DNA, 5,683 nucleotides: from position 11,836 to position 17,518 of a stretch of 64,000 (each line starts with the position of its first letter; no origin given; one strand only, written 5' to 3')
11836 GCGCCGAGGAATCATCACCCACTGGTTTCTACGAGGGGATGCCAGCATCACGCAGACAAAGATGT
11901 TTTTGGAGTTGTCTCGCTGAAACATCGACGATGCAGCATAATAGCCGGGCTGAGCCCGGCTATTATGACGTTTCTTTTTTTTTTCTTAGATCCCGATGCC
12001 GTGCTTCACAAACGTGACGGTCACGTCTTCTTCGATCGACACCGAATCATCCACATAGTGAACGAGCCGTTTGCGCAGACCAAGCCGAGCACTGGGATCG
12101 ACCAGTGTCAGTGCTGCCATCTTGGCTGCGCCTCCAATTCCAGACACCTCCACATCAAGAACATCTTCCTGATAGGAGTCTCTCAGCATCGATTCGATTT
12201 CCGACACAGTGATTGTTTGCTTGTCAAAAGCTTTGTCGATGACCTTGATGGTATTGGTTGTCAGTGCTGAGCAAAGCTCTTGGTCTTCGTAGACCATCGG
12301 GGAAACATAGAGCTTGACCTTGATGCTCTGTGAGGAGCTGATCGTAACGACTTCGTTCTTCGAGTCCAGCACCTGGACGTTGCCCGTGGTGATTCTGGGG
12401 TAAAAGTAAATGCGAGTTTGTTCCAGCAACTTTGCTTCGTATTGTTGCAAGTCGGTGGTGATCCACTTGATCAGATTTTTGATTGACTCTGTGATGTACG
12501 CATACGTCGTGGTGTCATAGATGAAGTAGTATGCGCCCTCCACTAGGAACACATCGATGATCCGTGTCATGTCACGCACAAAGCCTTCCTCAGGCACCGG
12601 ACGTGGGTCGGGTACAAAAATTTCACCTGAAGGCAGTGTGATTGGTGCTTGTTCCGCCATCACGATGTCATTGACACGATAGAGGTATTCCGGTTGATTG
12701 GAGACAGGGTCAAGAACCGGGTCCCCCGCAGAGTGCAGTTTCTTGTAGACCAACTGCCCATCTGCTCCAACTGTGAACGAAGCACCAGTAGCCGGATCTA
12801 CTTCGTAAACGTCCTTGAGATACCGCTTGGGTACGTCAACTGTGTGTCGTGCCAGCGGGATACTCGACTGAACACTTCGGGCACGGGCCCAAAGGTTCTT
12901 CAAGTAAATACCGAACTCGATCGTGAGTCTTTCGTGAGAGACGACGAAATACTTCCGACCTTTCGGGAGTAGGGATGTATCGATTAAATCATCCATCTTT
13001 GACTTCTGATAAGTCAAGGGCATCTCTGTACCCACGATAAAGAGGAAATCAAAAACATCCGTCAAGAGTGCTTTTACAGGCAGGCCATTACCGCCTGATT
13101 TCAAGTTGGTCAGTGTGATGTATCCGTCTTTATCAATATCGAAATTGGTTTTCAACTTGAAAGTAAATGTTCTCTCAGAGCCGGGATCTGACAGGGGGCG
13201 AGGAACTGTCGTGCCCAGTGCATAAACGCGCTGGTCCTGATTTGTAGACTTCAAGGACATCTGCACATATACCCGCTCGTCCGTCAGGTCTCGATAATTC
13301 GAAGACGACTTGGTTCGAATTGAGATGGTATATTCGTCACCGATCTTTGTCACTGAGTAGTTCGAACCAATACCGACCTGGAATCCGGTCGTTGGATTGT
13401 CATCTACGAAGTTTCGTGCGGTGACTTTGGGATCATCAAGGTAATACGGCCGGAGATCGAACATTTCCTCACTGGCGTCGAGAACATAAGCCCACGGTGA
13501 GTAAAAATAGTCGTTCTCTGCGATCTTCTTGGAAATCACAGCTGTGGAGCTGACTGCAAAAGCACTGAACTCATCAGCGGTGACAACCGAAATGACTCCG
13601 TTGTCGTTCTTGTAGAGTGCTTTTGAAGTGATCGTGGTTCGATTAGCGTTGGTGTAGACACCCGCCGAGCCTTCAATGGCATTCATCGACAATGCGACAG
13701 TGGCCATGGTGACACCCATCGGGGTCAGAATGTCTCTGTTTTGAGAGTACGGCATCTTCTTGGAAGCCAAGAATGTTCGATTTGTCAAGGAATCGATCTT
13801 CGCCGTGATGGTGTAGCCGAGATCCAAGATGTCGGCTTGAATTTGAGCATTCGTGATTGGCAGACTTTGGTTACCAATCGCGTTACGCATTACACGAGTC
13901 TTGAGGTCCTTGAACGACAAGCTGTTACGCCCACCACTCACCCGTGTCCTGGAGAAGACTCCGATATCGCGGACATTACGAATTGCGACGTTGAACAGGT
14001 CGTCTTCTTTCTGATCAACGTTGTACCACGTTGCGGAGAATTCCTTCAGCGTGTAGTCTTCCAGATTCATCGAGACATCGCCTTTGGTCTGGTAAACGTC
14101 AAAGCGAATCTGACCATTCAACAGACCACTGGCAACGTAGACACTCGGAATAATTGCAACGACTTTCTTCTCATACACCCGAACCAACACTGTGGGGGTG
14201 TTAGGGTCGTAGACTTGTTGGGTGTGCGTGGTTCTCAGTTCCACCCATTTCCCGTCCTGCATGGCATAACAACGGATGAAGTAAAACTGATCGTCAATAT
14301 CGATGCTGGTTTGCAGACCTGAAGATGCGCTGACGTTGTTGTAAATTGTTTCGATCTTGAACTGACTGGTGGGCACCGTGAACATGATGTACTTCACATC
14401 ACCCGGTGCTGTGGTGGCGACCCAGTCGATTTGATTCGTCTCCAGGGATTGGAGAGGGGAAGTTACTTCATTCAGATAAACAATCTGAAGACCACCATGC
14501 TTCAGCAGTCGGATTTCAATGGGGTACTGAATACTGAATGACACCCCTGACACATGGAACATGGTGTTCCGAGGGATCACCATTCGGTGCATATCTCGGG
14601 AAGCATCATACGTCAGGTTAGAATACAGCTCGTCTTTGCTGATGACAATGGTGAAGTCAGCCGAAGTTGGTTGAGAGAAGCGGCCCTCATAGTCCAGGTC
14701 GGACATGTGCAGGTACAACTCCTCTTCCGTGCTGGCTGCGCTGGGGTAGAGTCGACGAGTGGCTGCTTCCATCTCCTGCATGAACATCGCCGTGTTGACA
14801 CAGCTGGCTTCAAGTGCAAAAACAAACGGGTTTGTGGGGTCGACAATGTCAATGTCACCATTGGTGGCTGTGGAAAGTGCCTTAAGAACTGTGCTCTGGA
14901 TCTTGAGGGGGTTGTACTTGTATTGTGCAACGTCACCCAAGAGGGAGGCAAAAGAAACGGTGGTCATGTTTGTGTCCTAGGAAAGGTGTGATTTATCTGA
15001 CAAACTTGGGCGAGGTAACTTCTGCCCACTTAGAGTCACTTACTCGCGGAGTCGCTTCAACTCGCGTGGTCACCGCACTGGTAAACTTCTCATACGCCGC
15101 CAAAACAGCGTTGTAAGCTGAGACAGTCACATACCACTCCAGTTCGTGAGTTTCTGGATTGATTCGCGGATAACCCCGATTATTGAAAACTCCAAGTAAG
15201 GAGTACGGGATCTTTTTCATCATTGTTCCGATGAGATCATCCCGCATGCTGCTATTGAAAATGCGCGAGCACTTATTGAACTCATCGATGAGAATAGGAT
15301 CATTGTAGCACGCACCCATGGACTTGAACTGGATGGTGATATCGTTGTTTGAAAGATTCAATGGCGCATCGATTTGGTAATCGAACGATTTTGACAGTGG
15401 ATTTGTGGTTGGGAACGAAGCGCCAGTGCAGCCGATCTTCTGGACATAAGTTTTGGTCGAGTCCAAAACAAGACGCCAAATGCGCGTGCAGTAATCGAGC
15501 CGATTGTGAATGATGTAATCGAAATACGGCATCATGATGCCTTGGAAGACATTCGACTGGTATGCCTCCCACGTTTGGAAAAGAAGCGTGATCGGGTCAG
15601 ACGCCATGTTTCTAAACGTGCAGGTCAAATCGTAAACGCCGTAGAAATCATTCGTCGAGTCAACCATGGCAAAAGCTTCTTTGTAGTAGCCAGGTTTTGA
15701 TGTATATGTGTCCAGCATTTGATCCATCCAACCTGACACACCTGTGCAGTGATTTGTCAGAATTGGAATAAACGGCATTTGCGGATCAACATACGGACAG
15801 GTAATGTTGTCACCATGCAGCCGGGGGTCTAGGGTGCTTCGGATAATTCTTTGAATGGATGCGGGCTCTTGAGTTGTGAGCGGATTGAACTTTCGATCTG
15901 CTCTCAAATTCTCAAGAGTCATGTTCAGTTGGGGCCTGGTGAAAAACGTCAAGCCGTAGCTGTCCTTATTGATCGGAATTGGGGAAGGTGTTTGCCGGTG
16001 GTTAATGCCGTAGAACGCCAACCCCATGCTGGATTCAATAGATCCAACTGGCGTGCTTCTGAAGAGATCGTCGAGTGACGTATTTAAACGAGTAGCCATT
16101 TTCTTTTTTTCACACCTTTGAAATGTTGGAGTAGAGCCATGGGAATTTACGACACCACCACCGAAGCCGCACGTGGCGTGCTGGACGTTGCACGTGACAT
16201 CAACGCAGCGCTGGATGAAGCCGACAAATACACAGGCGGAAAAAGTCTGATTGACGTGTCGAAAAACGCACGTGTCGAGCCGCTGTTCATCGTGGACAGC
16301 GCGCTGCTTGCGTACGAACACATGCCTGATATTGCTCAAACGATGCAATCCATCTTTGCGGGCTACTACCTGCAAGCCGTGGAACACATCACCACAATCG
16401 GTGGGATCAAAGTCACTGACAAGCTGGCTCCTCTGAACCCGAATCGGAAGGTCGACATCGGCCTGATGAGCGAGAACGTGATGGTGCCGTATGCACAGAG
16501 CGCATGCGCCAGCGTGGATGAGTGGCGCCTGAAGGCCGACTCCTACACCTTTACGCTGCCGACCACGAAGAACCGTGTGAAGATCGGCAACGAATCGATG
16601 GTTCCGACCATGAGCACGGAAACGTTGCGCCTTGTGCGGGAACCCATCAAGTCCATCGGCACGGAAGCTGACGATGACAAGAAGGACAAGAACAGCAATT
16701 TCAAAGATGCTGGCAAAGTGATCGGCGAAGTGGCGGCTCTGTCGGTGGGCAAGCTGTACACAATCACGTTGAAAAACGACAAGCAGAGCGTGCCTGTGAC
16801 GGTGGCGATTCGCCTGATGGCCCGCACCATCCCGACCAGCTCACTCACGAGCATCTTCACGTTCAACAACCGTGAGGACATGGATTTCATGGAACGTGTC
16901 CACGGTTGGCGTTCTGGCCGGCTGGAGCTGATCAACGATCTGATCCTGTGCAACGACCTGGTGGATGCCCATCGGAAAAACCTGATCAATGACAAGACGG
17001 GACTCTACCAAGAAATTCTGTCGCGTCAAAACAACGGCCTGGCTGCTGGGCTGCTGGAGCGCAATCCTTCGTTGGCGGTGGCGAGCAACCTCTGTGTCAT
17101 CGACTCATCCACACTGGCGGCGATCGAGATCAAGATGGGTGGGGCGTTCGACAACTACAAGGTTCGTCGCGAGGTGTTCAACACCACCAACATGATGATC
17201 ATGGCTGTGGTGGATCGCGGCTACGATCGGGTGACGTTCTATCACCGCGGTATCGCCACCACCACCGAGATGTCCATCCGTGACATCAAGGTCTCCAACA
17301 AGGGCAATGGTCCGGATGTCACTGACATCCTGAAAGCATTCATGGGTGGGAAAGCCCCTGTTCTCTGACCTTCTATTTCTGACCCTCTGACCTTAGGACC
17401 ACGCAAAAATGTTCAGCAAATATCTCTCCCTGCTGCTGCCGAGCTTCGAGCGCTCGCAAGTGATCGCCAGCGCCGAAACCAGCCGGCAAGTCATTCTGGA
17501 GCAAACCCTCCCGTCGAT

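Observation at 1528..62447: Conserved-sequence palindromic repeat family at intergenic stem-loops, nearly always followed by TATGC(C/T)G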

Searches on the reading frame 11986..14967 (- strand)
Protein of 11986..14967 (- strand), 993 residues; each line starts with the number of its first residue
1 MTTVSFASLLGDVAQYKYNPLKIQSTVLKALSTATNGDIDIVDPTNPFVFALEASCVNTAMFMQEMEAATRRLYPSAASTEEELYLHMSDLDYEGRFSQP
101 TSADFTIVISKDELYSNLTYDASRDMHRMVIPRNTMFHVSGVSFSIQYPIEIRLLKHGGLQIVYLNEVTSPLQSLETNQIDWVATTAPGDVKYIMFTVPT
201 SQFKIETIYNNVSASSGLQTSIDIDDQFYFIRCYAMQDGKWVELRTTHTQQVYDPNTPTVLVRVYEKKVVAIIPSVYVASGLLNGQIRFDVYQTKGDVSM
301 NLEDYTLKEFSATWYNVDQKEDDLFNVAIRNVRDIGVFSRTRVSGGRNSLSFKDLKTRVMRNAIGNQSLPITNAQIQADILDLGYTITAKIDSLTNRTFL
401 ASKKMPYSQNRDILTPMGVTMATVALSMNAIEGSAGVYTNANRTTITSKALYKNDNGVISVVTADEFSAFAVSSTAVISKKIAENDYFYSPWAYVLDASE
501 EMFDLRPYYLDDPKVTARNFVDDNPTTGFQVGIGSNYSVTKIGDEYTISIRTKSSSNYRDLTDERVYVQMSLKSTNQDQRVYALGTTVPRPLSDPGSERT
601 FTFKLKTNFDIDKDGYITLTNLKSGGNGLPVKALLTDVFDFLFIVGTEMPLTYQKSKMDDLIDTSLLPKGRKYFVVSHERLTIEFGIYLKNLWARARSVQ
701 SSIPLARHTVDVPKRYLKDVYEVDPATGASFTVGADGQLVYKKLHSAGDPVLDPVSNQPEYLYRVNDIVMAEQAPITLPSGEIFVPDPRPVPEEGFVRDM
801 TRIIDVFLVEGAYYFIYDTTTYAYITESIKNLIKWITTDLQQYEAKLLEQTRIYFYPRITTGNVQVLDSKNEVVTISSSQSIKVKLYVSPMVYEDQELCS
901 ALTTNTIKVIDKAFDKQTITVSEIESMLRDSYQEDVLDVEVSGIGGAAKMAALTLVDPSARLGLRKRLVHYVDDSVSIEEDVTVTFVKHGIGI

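Call 7: search_protein_families(library=phrogs, proteins=[window:11986-14967:-])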
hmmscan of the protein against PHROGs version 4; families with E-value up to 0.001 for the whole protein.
window:11986-14967:- (993 aa): 1 family
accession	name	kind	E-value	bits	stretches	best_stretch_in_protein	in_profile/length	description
phrog_3248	-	unknown function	1.3e-282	941.1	1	9-989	6-965/970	-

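Call 8: search_dna_similar(query=window:11986-14967:-, collection=phages, mode=protein, max_rows=15)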
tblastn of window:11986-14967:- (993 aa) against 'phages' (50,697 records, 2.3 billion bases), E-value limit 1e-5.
Records with a match: 290; places in all: 291; records where one place covers at least 80% of the query: 288.
Best place of each record, by identity: <60% 290.
By first word of the organism name: Pseudomonas 81; Erwinia 62; Salmonella 24; Vibrio 23; Serratia 21; Aeromonas 19; Klebsiella 16; Ralstonia 13; Burkholderia 4; Escherichia 4; and 14 more.
By host as written in the record: Erwinia amylovora 35; Pseudomonas aeruginosa 32; - 30; Erwinia amylovora ATCC 29780 19; Klebsiella pneumoniae 14; Aeromonas hydrophila 9; Pseudomonas aeruginosa PAO1 8; Ralstonia solanacearum 6; and 77 more.
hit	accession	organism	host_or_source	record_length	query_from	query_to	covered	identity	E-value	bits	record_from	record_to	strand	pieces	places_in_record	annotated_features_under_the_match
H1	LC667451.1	Burkholderia phage FLC9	Burkholderia glumae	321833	5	989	99%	38.6%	0e+0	687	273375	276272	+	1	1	hypothetical protein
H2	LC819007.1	Ralstonia phage FLC4-3B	Ralstonia pseudosolanacearum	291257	3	987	99%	35.9%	0e+0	605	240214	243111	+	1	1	putative virion structural protein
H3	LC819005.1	Ralstonia phage FLC1-1B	Ralstonia pseudosolanacearum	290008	3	987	99%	35.8%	0e+0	605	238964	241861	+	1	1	putative virion structural protein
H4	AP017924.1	Ralstonia phage RP12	Ralstonia solanacearum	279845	5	987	99%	35.7%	0e+0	615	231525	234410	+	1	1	putative virion structural protein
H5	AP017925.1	Ralstonia phage RP31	Ralstonia solanacearum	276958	5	987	99%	35.7%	0e+0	615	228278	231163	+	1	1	putative virion structural protein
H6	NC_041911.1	Ralstonia phage RP12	Ralstonia solanacearum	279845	5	987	99%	35.7%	0e+0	615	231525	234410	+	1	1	putative virion structural protein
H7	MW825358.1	Xanthomonas phage vB_XciM_LucasX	Xanthomonas citri 306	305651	1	989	100%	34.7%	0e+0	602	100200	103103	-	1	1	hypothetical protein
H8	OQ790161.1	Xanthomonas phage RTH11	Xanthomonas sp.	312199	4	989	99%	34.1%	0e+0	602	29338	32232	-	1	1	virion structural protein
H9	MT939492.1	Xanthomonas phage Xoo-sp14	Xanthomonas oryzae pv. oryzae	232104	17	989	98%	32.9%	4e-170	558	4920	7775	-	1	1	putative virion structural protein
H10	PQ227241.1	Pseudomonas phage vB_PaeM_HUST_1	Pseudomonas aeruginosa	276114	17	989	98%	32.7%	1e-161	533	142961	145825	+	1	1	structural protein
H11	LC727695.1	Pseudomonas phage sp. Brmt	Pseudomonas aeruginosa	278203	17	989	98%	32.7%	1e-161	533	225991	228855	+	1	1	hypothetical protein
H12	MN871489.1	Pseudomonas phage PaZh_1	Pseudomonas aeruginosa PAO1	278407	17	989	98%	32.7%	1e-161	533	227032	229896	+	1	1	record has no annotation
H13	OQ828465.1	Pseudomonas phage PA_ZH1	Pseudomomas aeruginosa PAO1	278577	17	989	98%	32.7%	1e-161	533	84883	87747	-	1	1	hypothetical protein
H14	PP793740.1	Pseudomonas phage vB_PaM_W10-2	Pseudomonas aeruginosa ATCC 27853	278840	17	989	98%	32.7%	1e-161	533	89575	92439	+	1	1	hypothetical protein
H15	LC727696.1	Pseudomonas phage sp. 30-1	Pseudomonas aeruginosa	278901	17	989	98%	32.7%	1e-161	533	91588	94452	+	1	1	hypothetical protein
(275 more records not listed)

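Call 35: get_annotated_region(hit=H1, flank=20000)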
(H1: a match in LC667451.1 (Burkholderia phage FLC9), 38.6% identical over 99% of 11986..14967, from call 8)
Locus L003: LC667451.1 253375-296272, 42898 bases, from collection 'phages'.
description: Burkholderia phage FLC9 DNA, complete genome.
organism: Burkholderia phage FLC9 (NCBI taxid 2906467)
taxonomy: Viruses; Duplodnaviria; Heunggongvirae; Uroviricota; Caudoviricetes
host: Burkholderia glumae; source: -; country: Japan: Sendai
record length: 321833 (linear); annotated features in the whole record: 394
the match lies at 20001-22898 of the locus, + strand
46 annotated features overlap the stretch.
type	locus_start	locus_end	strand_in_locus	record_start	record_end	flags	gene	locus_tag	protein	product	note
CDS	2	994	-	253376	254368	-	-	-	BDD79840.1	hypothetical protein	FLC9_gp321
CDS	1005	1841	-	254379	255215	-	-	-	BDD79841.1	hypothetical protein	FLC9_gp322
CDS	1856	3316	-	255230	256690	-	-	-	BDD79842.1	hypothetical protein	FLC9_gp323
CDS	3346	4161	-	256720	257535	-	-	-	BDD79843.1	hypothetical protein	FLC9_gp324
CDS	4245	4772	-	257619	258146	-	-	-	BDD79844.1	hypothetical protein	FLC9_gp325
CDS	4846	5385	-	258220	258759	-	-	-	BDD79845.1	hypothetical protein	FLC9_gp326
CDS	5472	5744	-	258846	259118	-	-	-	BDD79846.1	hypothetical protein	FLC9_gp327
CDS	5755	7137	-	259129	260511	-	-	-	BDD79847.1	hypothetical protein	FLC9_gp328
CDS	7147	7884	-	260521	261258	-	-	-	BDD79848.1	hypothetical protein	FLC9_gp329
CDS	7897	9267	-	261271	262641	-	-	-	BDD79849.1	hypothetical protein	FLC9_gp330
CDS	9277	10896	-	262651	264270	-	-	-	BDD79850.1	hypothetical protein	FLC9_gp331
CDS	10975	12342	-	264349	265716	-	-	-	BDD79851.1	hypothetical protein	FLC9_gp332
CDS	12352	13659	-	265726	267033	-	-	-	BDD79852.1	hypothetical protein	FLC9_gp333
CDS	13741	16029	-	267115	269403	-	-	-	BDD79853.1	hypothetical protein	FLC9_gp334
CDS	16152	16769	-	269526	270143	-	-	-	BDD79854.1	hypothetical protein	FLC9_gp335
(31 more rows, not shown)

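Call 36: get_annotated_region(hit=H4, flank=20000)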
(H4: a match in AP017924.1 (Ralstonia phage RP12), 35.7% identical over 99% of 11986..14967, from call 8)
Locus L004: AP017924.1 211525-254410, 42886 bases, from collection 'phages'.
description: Ralstonia phage RP12 DNA, complete genome.
organism: Ralstonia phage RP12 (NCBI taxid 1923889)
taxonomy: Viruses; Duplodnaviria; Heunggongvirae; Uroviricota; Caudoviricetes; Ripduovirus; Ripduovirus RP12
host: Ralstonia solanacearum; source: -; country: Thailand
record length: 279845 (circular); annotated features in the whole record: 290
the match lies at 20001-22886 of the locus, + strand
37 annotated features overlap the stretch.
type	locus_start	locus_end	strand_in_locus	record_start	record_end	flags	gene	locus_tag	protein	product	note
CDS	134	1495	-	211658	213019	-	-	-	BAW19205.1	putative virion structural protein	ORF231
CDS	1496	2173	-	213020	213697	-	-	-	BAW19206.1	hypothetical protein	ORF232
CDS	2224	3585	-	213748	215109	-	-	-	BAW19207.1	putative virion structural protein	ORF233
CDS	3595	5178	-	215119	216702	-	-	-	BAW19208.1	hypothetical protein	ORF234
CDS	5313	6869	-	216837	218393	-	-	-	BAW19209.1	hypothetical protein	ORF235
CDS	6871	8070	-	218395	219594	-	-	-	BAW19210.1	hypothetical protein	ORF236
CDS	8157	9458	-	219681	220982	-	-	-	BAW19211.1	hypothetical protein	ORF237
CDS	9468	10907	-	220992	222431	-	-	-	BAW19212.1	hypothetical protein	ORF238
CDS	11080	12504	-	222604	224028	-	-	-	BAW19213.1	hypothetical protein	ORF239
CDS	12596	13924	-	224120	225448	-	-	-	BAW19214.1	hypothetical protein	ORF240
CDS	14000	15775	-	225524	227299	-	-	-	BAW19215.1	hypothetical protein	ORF241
CDS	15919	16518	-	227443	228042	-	-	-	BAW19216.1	putative virion structural protein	ORF242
CDS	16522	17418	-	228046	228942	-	-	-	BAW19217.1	putative virion structural protein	ORF243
CDS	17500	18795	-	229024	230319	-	-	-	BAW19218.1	putative virion structural protein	ORF244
CDS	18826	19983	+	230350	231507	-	-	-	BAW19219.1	putative virion structural protein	ORF245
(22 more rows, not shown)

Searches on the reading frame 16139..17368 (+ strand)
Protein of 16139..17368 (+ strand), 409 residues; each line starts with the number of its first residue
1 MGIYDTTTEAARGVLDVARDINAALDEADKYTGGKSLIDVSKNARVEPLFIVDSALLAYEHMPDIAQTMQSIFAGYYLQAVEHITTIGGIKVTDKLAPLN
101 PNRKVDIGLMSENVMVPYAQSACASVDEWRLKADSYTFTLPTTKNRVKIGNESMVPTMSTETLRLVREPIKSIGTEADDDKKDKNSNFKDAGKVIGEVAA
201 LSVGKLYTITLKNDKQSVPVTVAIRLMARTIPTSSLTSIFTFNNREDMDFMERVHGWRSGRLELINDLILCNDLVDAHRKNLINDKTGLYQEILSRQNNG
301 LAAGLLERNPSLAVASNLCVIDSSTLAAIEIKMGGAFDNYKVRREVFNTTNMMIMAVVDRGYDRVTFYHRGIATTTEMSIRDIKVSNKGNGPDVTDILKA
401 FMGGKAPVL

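Call 67: search_protein_families(library=phrogs, proteins=[window:16139-17368:+])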
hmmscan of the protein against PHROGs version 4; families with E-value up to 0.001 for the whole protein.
window:16139-17368:+ (409 aa): 1 family
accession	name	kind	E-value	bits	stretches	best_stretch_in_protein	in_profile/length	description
phrog_3239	-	unknown function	2.5e-95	320.3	1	30-409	26-372/372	-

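Call 79: search_protein_families(library=pfam, proteins=[window:16139-17368:+], max_evalue=0.01)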
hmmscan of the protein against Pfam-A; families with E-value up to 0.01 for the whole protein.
window:16139-17368:+ (409 aa): 0 families
